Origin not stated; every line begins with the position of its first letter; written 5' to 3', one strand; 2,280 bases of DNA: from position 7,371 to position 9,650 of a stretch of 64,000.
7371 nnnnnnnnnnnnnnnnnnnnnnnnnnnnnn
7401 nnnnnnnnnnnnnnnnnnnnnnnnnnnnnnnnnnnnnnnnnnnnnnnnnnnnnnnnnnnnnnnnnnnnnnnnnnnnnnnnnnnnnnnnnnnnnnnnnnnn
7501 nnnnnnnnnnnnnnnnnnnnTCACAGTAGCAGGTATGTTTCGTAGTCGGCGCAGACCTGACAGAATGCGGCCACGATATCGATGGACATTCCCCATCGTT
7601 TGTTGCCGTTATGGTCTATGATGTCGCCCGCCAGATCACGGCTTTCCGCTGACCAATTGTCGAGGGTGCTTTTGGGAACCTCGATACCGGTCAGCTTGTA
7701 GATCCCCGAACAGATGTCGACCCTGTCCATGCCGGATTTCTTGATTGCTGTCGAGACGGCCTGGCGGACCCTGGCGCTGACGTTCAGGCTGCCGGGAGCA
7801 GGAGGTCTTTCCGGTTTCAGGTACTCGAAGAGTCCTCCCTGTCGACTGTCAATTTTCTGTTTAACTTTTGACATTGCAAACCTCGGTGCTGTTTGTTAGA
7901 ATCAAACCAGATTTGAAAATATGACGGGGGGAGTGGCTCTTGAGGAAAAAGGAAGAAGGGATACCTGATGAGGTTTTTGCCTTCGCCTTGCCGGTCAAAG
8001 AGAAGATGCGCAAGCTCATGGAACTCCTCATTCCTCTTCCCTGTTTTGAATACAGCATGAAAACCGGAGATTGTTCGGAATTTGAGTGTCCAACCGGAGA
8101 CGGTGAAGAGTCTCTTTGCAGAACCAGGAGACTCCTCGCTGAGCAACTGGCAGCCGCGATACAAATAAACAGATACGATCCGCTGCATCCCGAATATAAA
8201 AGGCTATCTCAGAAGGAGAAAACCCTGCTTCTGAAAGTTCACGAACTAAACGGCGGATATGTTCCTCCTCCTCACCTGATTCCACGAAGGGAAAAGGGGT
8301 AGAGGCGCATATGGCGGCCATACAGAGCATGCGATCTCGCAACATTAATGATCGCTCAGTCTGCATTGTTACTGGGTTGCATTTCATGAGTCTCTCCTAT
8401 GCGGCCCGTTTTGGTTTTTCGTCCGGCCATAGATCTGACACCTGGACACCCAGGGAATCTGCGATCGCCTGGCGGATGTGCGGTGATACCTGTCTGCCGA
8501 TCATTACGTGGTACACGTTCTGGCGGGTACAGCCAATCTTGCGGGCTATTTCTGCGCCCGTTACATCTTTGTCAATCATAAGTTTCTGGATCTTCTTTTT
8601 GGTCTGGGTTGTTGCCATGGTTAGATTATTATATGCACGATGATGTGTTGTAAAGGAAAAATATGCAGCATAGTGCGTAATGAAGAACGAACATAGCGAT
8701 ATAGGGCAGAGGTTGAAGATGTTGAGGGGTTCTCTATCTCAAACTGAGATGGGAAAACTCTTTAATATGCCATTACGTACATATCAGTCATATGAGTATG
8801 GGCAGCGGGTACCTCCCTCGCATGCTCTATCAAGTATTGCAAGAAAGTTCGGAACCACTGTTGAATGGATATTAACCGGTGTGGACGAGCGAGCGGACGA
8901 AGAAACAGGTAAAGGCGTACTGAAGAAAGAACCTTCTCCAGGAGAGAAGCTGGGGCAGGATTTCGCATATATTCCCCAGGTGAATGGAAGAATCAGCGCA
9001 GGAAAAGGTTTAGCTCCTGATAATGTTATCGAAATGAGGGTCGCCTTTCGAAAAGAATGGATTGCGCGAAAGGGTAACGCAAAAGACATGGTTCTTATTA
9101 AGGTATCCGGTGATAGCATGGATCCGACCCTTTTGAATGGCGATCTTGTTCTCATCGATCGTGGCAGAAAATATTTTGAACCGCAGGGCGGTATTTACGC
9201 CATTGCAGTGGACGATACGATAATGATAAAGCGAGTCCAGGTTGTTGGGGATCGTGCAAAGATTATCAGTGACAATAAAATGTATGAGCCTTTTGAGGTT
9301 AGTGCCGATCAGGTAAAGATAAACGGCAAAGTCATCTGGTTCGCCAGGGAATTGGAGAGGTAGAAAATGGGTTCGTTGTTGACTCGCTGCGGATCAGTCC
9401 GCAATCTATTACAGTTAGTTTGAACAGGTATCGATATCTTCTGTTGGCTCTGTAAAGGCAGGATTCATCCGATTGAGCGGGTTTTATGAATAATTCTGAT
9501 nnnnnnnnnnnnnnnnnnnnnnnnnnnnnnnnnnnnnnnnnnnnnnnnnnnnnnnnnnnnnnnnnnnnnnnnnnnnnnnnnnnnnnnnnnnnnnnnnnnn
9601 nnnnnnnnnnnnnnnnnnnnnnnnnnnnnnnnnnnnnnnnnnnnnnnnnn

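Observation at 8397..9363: Phage-type CI/Cro switch sits between the two defence operons of the island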

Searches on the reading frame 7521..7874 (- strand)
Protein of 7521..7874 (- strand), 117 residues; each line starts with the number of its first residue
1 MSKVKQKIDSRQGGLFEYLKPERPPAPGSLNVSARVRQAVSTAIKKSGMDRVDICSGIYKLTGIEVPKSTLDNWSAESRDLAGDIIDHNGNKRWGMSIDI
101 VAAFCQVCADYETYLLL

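Call 8: search_protein_families(library=pfam, proteins=[window:7521-7874:-], max_evalue=0.01)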
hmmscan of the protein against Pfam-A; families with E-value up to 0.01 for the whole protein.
window:7521-7874:- (117 aa): 0 families

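Call 9: search_protein_families(library=padloc, proteins=[window:7521-7874:-], max_evalue=0.001)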
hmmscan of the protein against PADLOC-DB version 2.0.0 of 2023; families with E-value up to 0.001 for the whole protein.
window:7521-7874:- (117 aa): 0 families

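Call 17: search_protein_families(library=ncbifam, proteins=[window:7521-7874:-], max_evalue=0.001)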
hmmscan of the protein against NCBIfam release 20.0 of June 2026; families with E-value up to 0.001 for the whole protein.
window:7521-7874:- (117 aa): 0 families

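Call 26: search_protein_families(library=phrogs, proteins=[window:7521-7874:-], max_evalue=0.001)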
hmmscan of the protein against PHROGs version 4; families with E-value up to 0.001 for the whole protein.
window:7521-7874:- (117 aa): 1 family
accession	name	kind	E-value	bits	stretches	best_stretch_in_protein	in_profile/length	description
phrog_2345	-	transcription regulation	3.8e-23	82.7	1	6-113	2-98/146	transcriptional regulator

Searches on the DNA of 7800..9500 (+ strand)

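Call 10: search_dna_similar(query=window:7800-9500:+, collection=ecoli_genomes, mode=near)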
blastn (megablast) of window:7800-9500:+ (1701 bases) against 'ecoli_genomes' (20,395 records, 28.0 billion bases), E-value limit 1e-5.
No match.

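Call 11: search_dna_similar(query=window:7800-9500:+, collection=phages, mode=distant)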
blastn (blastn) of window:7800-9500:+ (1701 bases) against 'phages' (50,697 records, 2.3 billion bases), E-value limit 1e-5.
No match.

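Call 12: search_dna_similar(query=window:7800-9500:+, collection=plasmids, mode=distant)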
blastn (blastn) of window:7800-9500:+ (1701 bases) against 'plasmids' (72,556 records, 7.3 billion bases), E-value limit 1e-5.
No match.
